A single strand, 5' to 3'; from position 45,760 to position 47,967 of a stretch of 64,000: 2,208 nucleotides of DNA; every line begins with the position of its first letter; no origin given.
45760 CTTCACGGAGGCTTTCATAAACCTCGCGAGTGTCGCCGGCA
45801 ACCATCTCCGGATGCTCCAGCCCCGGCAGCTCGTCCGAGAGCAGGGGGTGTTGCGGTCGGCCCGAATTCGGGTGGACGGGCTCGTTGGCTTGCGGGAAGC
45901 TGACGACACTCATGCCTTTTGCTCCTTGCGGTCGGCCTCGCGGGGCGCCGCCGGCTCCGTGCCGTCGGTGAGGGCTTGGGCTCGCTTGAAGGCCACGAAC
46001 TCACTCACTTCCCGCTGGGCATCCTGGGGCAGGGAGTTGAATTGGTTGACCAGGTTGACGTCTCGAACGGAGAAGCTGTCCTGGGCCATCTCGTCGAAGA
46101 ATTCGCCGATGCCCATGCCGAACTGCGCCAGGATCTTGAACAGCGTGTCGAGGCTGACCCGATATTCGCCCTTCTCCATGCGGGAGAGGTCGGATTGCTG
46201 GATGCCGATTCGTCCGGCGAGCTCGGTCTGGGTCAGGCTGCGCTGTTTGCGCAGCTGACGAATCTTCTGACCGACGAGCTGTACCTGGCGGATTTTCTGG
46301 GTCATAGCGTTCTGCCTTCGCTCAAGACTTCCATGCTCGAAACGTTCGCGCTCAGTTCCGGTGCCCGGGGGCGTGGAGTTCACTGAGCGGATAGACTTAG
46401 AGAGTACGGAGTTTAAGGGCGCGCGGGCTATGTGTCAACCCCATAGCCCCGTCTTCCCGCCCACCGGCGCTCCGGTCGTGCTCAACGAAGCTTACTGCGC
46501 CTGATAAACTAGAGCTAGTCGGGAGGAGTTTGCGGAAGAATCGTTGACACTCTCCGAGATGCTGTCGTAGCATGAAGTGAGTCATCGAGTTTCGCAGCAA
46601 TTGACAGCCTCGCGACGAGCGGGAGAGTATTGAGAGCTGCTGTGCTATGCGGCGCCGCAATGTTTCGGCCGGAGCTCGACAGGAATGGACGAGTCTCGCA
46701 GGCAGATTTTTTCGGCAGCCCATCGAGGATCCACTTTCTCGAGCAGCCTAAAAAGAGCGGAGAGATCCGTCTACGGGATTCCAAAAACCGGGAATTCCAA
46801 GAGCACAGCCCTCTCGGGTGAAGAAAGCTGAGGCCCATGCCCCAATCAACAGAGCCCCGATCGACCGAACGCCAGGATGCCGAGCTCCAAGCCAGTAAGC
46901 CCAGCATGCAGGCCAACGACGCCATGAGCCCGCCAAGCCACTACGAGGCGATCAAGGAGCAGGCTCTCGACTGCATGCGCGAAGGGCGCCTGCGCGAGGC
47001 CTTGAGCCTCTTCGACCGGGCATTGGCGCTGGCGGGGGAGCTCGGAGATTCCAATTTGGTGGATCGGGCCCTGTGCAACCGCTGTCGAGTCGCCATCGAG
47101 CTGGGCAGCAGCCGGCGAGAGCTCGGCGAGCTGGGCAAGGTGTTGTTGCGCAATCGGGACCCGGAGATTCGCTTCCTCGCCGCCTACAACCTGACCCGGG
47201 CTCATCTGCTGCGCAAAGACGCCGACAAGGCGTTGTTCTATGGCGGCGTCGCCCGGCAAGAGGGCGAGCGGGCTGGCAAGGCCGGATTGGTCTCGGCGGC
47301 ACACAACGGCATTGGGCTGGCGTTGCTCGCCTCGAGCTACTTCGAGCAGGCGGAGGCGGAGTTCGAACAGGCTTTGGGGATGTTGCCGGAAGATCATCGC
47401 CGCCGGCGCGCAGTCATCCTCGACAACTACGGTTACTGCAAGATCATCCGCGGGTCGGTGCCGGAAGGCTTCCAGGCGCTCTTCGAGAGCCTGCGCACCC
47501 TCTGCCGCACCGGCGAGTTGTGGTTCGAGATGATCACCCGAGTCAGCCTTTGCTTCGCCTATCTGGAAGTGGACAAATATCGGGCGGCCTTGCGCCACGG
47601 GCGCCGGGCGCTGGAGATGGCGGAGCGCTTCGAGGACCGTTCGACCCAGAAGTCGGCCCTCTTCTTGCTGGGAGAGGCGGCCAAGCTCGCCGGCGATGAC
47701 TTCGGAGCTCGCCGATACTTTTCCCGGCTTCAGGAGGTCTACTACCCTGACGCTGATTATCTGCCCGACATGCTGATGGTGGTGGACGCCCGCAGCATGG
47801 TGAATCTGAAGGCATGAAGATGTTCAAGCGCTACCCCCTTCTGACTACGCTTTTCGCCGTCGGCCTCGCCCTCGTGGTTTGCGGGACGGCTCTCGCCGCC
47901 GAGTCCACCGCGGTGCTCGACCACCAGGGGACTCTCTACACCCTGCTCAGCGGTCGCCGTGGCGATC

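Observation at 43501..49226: Duplicated, inverted two-gene module (TPR-like cytoplasmic protein plus signal-peptide repeat protein) pivoting around an XRE regulator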

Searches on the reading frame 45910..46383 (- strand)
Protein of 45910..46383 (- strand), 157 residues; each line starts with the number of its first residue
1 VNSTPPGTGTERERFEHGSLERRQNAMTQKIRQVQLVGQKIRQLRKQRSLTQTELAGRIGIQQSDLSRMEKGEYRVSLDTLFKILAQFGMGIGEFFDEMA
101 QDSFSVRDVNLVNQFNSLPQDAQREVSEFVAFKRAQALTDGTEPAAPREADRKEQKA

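Call 5: search_protein_families(library=pfam, proteins=[window:45910-46383:-], max_evalue=1)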
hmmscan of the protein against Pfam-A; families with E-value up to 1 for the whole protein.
window:45910-46383:- (157 aa): 13 families
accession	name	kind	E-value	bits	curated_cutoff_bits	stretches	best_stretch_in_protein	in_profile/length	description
PF01381.28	HTH_3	-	1e-13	51.5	23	1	41-95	1-55/55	Helix-turn-helix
PF13443.12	HTH_26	-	1.1e-10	42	22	1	40-97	1-59/63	Cro/C1-type HTH DNA-binding domain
PF13560.12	HTH_31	-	8.3e-10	39.3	27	1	38-81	3-47/64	Helix-turn-helix domain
PF13744.12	HTH_37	-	1.9e-09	37.7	27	1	26-91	12-74/80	Helix-turn-helix domain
PF12844.13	HTH_19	-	2.7e-08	34.1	30.2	1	38-90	1-53/64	Helix-turn-helix domain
PF15731.11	MqsA_antitoxin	-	0.00012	22.7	30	1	17-85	50-120/131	Antitoxin component of bacterial toxin-antitoxin system, MqsA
PF22495.2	HTH_92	-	0.00017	21.2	27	1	42-73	1-32/45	RsaL-like HTH domain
PF05269.17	Phage_CII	-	0.01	16.5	21.3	1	44-91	18-63/91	Bacteriophage CII protein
PF13413.12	HTH_25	-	0.01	16.1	24.6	1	42-74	3-35/62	Helix-turn-helix domain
PF01047.28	MarR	-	0.029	14.7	24.6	1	42-69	10-37/59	MarR family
PF17762.8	HTH_ParB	-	0.047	14.3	22.6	1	39-66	10-37/102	ParB HTH domain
PF10833.13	DUF2572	-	0.056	13.5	23.8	1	15-107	29-121/219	Protein of unknown function (DUF2572)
PF01111.24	CKS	-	0.17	12.5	27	1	31-64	14-46/68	Cyclin-dependent kinase regulatory subunit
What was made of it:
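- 45910..46305 (-): XRE-family HTH regulator, 131 aa, with a conserved C-terminal extension of about 35 aa. Its stop overlaps the tprA start (ATGA). Pfam HTH_3 at 1e-13 (call 5).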

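Call 6: search_protein_families(library=ncbifam, proteins=[window:45910-46383:-], max_evalue=1)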
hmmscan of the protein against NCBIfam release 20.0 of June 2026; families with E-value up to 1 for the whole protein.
window:45910-46383:- (157 aa): 31 families (the best 25 are shown)
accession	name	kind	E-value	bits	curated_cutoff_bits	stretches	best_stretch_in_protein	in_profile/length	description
TIGR03070.1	couple_hipB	subfamily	1.7e-11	43.9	71.65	1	38-90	4-56/58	type II toxin-antitoxin system Y4mF family antitoxin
NF007271.0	PRK09726.1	equivalog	2.2e-11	43.6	79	1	29-90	5-66/88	type II toxin-antitoxin system antitoxin HipB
NF041951.1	phage_RstR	subfamily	4.2e-10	39.9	80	1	38-129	4-95/108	RstR family transcriptional repressor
NF047948.1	male_kill_WMK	equivalog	5.1e-09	36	300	1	30-105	156-231/300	WO male-killing family protein Wmk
TIGR03830.1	CxxCG_CxxCG_HTH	subfamily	5.5e-09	35.9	61.8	1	13-86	40-117/127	type II TA system antitoxin MqsA family protein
NF006015.0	PRK08154.1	subfamily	2.7e-08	33.4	204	1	21-136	15-128/314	anaerobic benzoate catabolism transcriptional regulator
NF007408.0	PRK09943.1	equivalog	2.9e-08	33.5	211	1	37-102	8-73/185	HTH-type transcriptional regulator PuuR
NF038139.1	Reg_Aceta_RamB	equivalog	4.2e-08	32.3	700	1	36-134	2-100/465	acetate metabolism transcriptional regulator RamB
NF041575.1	antitoxPezA_Strep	equivalog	1.2e-07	31.8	290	1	36-90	1-55/158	type II toxin-antitoxin system antitoxin PezA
TIGR00270.2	TIGR00270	equivalog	1e-05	25.4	110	1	21-81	58-120/159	multiprotein bridging factor aMBF1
NF058600.1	TransRegSco1979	equivalog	3.9e-05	22.8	350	1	36-91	8-63/280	Sco1979 family transcriptional regulator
NF003162.0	PRK04140.1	equivalog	0.00015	21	263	1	34-94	124-184/317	transcriptional regulator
NF007257.0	PRK09706.1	subfamily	0.00044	20.1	101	1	35-83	4-52/135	transcriptional repressor DicA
NF004052.0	PRK05572.1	subfamily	0.0014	18.2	311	1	26-71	195-240/252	SigF/SigG family RNA polymerase sporulation sigma factor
TIGR02885.1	spore_sigF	equivalog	0.0021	18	321.45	1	26-71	176-221/231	RNA polymerase sporulation sigma factor SigF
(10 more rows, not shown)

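Call 7: search_protein_families(library=padloc, proteins=[window:45910-46383:-], max_evalue=1)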
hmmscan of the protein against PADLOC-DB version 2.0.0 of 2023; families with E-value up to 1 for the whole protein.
window:45910-46383:- (157 aa): 24 families
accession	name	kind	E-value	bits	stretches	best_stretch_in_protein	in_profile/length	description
PDLC02926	HTH_VI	-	1.2e-12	45.9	1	38-92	3-57/92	-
PDLC04142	capH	-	6.2e-10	38.1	1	36-130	6-95/103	capH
PDLC03665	Control_protein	-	1.8e-09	35.8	1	36-96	8-69/77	control protein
PDLC03947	RmrA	-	1.4e-08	32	1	30-104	5-79/383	-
PDLC03952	RmrA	-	2.8e-08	31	1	30-111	16-96/395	-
PDLC03954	RmrA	-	2.2e-07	28.1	1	33-111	7-83/380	-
PDLC04760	PDC-M64C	-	3.4e-07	28.6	1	22-92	12-82/93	-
PDLC03944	RmrA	-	2.7e-06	24.7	1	33-103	3-72/384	-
PDLC03951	RmrA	-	5.7e-06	23.5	1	37-100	9-72/400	-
PDLC04775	PDC-M69A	-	1.1e-05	23.8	1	35-115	6-85/113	-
PDLC03949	RmrA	-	1.2e-05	22.3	1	39-109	5-74/363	-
PDLC03664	Control_protein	-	1.8e-05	23.1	1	37-86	14-63/74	control protein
PDLC04762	PDC-M64C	-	5.5e-05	21.2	1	21-90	8-81/97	-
PDLC03948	RmrA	-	5.7e-05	20.2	1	36-95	8-67/397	-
PDLC03955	RmrA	-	0.00012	19.4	1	34-132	18-111/371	-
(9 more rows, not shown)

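Call 82: search_solved_structures(query=window:45910-46305:-, max_evalue=0.001)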
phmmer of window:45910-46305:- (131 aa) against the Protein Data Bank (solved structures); distinct sequences matched with E-value up to 0.001: 20.
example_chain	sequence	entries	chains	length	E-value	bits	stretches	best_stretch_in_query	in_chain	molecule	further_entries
2ef8_A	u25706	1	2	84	3.7e-07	33.7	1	11-78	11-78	Putative transcription factor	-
9k3w_A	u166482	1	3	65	1.3e-06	31.9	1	14-72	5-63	Transcriptional regulator, PbsX family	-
8tac_A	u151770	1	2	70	1.4e-06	31.8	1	3-67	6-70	DBP48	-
2b5a_A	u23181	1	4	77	1.8e-06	31.5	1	8-76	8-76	C.BclI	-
9sf2_A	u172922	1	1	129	3.8e-06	30.4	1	11-87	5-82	Transcriptional regulator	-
4yg1_A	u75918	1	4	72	5.7e-06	29.8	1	3-63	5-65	Antitoxin HipB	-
4yg4_A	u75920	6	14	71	6.3e-06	29.7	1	4-63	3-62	Antitoxin HipB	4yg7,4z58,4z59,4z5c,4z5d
2wiu_B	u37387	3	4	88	7.5e-06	29.5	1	3-64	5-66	HTH-TYPE TRANSCRIPTIONAL REGULATOR HIPB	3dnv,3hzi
5k98_B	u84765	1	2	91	7.9e-06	29.4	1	3-64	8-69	Antitoxin HipB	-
4z5h_A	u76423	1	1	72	8e-06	29.4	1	3-63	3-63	Antitoxin HipB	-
2p5t_A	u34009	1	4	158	1.5e-05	28.5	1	10-76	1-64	Putative transcriptional regulator PezA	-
7t5u_A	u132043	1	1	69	4.6e-05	26.9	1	11-70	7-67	Helix-turn-helix domain-containing protein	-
1b0n_A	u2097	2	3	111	8e-05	26.1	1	10-97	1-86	PROTEIN (SINR PROTEIN) | HTH-TYPE TRANSCRIPTIONAL REGULATOR SINR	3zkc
3qq6_A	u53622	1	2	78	0.00013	25.5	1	9-73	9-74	HTH-type transcriptional regulator sinR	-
5tn0_A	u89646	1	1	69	0.00024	24.6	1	10-73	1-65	HTH-type transcriptional regulator SinR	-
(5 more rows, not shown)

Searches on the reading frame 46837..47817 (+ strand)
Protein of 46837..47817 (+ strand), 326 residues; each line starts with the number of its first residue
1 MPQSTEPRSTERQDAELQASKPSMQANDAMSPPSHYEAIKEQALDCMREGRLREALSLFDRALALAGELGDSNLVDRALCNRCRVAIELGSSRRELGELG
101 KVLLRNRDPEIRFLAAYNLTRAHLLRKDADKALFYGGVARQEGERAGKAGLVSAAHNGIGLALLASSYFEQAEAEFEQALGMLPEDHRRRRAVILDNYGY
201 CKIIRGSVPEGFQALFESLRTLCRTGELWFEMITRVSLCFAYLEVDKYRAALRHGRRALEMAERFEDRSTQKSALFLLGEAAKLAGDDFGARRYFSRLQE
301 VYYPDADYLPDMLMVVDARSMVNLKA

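Call 5: search_protein_families(library=pfam, proteins=[window:46837-47817:+], max_evalue=1)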
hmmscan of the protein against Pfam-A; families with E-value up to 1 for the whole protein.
window:46837-47817:+ (326 aa): 13 families
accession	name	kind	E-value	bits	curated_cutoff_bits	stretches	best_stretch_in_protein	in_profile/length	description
PF13424.12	TPR_12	-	3.8e-10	40.3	30.1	2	234-301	5-74/77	Tetratricopeptide repeat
PF17874.7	TPR_MalT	-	2.7e-09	37.2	45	1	166-284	14-131/336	MalT-like TPR region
PF07719.23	TPR_2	-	2.1e-07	31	27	2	38-66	3-31/34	Tetratricopeptide repeat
PF00515.34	TPR_1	-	0.0059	16.8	27.8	0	42-65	7-30/34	Tetratricopeptide repeat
PF14559.12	TPR_19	-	0.034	14.9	25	0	48-67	3-22/68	Tetratricopeptide repeat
PF13174.12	TPR_6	-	0.04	15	26.3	1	274-302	2-30/33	Tetratricopeptide repeat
PF22608.2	DNAX_ATPase_lid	-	0.042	14.1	27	1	49-67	30-48/49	DNA polymerase III clamp loader subunit, ATPase lid domain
PF22742.2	PspAB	-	0.07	13.4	27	1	148-219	34-103/189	PspA associated protein B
PF13432.12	TPR_16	-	0.086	13.8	32.7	0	159-193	3-39/65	Tetratricopeptide repeat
PF13181.12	TPR_8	-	0.087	13.5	25.7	0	155-182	3-30/34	Tetratricopeptide repeat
PF13176.12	TPR_7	-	0.094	13.3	27.9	1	46-71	9-34/36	Tetratricopeptide repeat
PF13428.12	TPR_14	-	0.13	13.4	23.5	0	42-67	7-32/44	Tetratricopeptide repeat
PF13374.12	TPR_10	-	0.14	12.7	27.5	0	241-264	11-34/42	Tetratricopeptide repeat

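Call 6: search_protein_families(library=ncbifam, proteins=[window:46837-47817:+], max_evalue=1)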
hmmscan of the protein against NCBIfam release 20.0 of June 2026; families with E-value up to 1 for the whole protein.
window:46837-47817:+ (326 aa): 8 families
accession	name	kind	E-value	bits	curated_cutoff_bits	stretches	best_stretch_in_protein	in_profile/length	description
NF053720.1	NsdA_fam_reg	subfamily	3e-06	27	75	1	50-196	215-372/432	NsdA family TPR-like regulatory protein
TIGR02521.1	type_IV_pilW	equivalog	0.00012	21.7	154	0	243-301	173-232/234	type IV pilus biogenesis/stability protein PilW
TIGR03903.1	TOMM_kin_cyc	equivalog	0.0002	19.3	705.75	1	108-207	971-1072/1267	TOMM system kinase/cyclase fusion protein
NF052415.1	T3SS_chap_SctY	equivalog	0.00074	20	70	1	235-299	43-104/106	type III secretion apparatus assembly chaperone SctY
NF041717.1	HaaA_phane_TPR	equivalog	0.0013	17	1125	1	143-299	586-739/882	cyclophane-containing RiPP biosynthesis TPR protein HaaT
TIGR03302.1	OM_YfiO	subfamily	0.0041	16.6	81.4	1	242-302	176-233/239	outer membrane protein assembly factor BamD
TIGR02795.1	tol_pal_ybgF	equivalog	0.03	14.9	90.1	0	261-315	28-81/119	tol-pal system protein YbgF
TIGR02917.1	PEP_TPR_lipo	equivalog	0.35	8.7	312.2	0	121-182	98-494/899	XrtA/PEP-CTERM system TPR-repeat protein PrsT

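Call 7: search_protein_families(library=padloc, proteins=[window:46837-47817:+], max_evalue=1)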
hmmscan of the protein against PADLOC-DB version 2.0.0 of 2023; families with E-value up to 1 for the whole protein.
window:46837-47817:+ (326 aa): 1 family
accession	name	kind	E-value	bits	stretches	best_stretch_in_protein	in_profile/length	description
PDLC01169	TPR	-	0.0046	14.4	1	247-297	124-174/252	TPR repeats containing protein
